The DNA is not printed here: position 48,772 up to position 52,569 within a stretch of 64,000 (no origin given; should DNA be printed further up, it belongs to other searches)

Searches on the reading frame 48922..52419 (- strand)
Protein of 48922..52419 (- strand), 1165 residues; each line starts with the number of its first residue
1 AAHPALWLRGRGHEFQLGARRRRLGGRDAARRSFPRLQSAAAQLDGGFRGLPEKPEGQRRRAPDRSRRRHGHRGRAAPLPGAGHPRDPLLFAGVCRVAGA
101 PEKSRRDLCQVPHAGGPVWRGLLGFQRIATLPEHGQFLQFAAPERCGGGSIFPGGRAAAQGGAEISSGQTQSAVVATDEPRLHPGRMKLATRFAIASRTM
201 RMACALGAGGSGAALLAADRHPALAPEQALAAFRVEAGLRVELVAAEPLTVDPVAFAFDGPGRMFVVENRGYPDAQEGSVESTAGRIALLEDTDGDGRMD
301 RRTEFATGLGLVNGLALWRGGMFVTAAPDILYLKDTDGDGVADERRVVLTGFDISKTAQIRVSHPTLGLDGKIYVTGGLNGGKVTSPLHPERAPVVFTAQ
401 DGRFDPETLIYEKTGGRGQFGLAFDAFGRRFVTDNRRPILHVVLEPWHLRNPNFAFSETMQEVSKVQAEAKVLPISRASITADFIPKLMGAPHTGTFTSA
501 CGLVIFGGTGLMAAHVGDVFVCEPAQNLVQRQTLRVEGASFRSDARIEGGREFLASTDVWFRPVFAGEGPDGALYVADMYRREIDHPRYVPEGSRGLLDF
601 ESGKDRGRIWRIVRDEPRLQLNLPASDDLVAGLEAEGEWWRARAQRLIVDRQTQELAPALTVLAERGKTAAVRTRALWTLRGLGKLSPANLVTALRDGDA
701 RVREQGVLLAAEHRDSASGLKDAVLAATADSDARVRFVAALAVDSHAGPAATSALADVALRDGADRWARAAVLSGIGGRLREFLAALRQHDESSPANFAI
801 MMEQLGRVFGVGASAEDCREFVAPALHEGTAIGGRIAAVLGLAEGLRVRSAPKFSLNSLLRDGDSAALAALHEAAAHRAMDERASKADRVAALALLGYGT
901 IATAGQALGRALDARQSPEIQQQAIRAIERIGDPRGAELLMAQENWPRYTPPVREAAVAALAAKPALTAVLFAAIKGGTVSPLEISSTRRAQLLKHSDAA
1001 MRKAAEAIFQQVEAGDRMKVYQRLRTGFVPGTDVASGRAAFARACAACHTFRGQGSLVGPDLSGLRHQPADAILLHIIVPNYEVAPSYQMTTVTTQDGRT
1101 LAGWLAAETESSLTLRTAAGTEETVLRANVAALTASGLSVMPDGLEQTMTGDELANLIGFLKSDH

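Call 82: search_protein_families(library=pfam, proteins=[window:48922-52419:-], max_evalue=0.00001)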
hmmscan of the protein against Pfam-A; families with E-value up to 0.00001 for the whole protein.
window:48922-52419:- (1165 aa): 2 families
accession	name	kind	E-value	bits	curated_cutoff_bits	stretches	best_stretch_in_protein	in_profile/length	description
PF23500.1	DUF7133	-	4.8e-115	385.4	27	1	226-615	2-384/385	Domain of unknown function (DUF7133)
PF13646.12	HEAT_2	-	4.8e-07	30.4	27.7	0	882-962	10-88/88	HEAT repeats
